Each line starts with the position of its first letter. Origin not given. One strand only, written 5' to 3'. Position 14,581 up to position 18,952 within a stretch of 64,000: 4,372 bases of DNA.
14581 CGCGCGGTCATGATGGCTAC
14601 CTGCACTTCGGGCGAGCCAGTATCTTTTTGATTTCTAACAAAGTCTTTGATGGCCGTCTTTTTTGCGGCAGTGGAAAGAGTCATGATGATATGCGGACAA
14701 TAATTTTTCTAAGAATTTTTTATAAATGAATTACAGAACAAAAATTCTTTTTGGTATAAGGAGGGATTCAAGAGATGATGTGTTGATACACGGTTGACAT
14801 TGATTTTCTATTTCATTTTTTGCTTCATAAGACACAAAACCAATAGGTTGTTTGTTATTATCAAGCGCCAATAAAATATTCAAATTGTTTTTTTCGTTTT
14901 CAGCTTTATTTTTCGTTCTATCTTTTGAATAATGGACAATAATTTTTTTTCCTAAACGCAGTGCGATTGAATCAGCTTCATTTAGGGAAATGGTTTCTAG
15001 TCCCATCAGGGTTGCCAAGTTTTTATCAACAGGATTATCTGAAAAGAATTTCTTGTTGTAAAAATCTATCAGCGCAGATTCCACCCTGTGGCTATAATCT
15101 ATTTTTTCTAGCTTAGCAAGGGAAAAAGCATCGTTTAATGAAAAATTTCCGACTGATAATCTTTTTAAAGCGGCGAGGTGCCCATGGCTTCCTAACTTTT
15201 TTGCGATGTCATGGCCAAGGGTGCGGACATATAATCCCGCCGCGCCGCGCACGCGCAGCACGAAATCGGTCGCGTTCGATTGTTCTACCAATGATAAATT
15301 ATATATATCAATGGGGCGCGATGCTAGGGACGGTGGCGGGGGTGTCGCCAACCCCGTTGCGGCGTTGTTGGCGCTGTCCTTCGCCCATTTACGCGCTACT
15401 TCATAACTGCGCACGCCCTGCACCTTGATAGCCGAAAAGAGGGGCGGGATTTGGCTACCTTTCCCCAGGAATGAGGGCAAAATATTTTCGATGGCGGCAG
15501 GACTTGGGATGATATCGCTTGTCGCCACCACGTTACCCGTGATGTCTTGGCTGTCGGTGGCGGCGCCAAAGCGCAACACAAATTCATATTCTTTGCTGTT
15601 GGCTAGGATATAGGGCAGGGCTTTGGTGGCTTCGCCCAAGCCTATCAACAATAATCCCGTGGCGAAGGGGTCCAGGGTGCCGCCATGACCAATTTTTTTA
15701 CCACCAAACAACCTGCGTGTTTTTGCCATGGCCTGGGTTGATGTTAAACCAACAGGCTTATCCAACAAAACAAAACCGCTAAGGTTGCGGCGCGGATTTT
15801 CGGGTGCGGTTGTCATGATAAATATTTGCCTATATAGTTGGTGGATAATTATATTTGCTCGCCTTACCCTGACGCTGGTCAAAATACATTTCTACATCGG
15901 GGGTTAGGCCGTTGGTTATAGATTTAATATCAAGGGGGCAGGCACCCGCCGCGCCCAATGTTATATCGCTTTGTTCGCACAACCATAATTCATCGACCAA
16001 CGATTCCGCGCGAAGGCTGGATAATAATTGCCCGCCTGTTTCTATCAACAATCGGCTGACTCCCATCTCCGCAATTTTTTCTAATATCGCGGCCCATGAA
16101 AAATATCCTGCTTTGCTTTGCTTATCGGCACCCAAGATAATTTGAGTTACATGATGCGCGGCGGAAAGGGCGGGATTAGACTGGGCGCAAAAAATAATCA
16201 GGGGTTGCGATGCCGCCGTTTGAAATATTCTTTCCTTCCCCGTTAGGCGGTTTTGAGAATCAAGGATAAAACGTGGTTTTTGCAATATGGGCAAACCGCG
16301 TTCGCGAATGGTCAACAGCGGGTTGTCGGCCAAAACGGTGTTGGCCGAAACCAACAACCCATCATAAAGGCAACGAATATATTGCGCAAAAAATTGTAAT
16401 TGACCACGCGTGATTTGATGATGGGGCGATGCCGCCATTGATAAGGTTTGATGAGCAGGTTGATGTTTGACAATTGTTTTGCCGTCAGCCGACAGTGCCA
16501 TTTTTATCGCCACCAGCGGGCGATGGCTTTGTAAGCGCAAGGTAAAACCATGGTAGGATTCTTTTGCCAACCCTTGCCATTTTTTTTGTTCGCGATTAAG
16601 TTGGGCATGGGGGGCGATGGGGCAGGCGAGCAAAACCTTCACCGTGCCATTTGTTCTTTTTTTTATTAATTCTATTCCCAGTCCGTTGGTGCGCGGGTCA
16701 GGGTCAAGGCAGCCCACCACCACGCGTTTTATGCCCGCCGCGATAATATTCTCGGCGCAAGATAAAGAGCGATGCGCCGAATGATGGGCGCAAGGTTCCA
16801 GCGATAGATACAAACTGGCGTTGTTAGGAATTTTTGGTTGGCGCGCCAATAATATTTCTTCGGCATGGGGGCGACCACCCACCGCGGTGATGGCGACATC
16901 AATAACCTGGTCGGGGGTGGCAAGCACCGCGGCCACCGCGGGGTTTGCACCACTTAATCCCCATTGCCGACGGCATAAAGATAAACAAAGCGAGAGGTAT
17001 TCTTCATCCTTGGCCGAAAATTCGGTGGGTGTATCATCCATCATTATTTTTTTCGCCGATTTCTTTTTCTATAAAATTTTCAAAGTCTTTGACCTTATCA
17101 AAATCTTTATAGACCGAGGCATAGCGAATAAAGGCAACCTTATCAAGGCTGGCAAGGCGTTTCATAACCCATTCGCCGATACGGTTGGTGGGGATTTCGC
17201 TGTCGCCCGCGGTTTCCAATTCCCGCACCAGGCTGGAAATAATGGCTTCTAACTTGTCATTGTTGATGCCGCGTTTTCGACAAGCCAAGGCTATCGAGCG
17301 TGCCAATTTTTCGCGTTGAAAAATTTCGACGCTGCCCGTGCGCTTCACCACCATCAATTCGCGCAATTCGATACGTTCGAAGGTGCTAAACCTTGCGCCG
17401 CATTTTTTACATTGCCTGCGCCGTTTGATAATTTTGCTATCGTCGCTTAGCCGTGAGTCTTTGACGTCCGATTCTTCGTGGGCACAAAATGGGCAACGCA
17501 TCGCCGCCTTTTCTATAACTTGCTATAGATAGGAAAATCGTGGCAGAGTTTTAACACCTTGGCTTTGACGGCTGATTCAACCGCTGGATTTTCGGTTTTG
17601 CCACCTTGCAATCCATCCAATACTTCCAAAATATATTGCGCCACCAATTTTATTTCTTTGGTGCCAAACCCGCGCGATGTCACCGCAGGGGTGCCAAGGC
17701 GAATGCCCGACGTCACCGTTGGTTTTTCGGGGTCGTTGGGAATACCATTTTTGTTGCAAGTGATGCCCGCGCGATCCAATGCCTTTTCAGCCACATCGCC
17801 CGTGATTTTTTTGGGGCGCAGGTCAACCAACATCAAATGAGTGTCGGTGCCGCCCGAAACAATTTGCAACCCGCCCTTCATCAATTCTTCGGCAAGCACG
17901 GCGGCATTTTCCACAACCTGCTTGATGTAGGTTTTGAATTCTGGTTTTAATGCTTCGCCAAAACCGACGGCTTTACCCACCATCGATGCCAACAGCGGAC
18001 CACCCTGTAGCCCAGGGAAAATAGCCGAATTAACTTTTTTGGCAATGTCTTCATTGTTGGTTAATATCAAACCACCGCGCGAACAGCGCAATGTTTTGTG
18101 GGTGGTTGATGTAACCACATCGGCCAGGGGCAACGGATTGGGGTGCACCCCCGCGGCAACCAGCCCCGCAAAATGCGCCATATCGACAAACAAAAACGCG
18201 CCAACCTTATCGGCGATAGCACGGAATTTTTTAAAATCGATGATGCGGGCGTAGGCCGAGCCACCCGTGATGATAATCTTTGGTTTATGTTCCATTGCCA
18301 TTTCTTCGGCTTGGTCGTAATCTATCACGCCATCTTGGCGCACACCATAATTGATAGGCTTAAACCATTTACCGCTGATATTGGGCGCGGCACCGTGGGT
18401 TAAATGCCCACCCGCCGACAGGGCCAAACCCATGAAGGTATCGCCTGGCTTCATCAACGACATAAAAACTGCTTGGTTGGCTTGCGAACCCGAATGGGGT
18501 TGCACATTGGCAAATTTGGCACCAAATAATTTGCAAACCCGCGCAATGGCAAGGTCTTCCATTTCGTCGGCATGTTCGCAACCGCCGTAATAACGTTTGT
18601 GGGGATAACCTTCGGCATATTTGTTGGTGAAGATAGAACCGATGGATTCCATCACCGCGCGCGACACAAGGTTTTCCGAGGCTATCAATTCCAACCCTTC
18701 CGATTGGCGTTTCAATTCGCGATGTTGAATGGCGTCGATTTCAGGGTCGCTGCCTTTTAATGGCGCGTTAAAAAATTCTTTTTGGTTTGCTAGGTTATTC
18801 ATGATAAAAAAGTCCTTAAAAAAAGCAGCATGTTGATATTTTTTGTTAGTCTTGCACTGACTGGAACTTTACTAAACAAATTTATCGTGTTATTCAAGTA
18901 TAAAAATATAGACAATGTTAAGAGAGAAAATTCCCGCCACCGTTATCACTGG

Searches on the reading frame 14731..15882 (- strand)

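Call 57: search_protein_families(library=pfam, proteins=[window:14731-15882:-], max_evalue=0.000001)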
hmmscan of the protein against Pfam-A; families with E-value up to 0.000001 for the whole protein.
window:14731-15882:- (383 aa): 2 families
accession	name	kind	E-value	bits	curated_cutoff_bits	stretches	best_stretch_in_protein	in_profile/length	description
PF01509.24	TruB_N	-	2.6e-38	132.2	27.3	1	56-218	1-148/149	TruB family pseudouridylate synthase (N terminal domain)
PF16198.10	TruB_C_2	-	1.2e-08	35.4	29.3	1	220-268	1-51/66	tRNA pseudouridylate synthase B C-terminal domain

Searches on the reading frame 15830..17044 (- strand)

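Call 57: search_protein_families(library=pfam, proteins=[window:15830-17044:-], max_evalue=0.000001)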
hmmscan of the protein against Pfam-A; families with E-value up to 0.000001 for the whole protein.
window:15830-17044:- (404 aa): 2 families
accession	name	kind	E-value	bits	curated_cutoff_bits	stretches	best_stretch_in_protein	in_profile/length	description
PF01872.23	RibD_C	-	7.6e-21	75.3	24.1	1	176-357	1-160/197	RibD C-terminal domain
PF00383.29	dCMP_cyt_deam_1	-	5e-09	36.4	25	1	12-112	3-102/102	Cytidine and deoxycytidylate deaminase zinc-binding region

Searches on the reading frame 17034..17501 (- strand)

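Call 57: search_protein_families(library=pfam, proteins=[window:17034-17501:-], max_evalue=0.000001)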
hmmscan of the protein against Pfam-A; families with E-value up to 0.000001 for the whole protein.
window:17034-17501:- (155 aa): 2 families
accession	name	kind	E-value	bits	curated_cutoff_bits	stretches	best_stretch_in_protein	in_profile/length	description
PF03477.21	ATP-cone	-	1.9e-19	70.4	25.8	1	50-136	2-87/88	ATP cone domain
PF22811.2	Zn_ribbon_NrdR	-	1.6e-18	66.8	27.2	1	1-42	1-42/42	Transcriptional repressor NrdR-like, N-terminal domain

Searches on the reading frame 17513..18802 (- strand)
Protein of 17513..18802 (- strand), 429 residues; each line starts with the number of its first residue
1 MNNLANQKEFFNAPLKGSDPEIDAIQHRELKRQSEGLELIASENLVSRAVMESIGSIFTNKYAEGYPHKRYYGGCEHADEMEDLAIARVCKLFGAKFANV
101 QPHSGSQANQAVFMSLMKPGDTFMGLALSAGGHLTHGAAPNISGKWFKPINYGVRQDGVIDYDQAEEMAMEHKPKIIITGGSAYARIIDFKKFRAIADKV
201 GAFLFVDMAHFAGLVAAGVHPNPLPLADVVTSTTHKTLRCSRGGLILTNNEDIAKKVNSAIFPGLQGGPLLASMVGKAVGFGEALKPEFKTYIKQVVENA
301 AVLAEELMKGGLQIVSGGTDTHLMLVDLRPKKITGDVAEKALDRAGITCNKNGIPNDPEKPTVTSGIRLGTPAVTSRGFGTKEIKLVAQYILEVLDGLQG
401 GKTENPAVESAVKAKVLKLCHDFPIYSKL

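Call 57: search_protein_families(library=pfam, proteins=[window:17513-18802:-], max_evalue=0.000001)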
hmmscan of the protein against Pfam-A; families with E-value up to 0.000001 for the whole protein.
window:17513-18802:- (429 aa): 3 families
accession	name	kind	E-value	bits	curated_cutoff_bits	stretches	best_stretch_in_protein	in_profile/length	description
PF00464.25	SHMT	-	4.7e-161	536.3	27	1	16-391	2-399/399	Serine hydroxymethyltransferase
PF00155.27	Aminotran_1_2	-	1.2e-08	35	19.7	1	88-356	50-337/361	Aminotransferase class I and II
PF01212.27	Beta_elim_lyase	-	4.9e-08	33.1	27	1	87-348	39-271/288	Beta-eliminating lyase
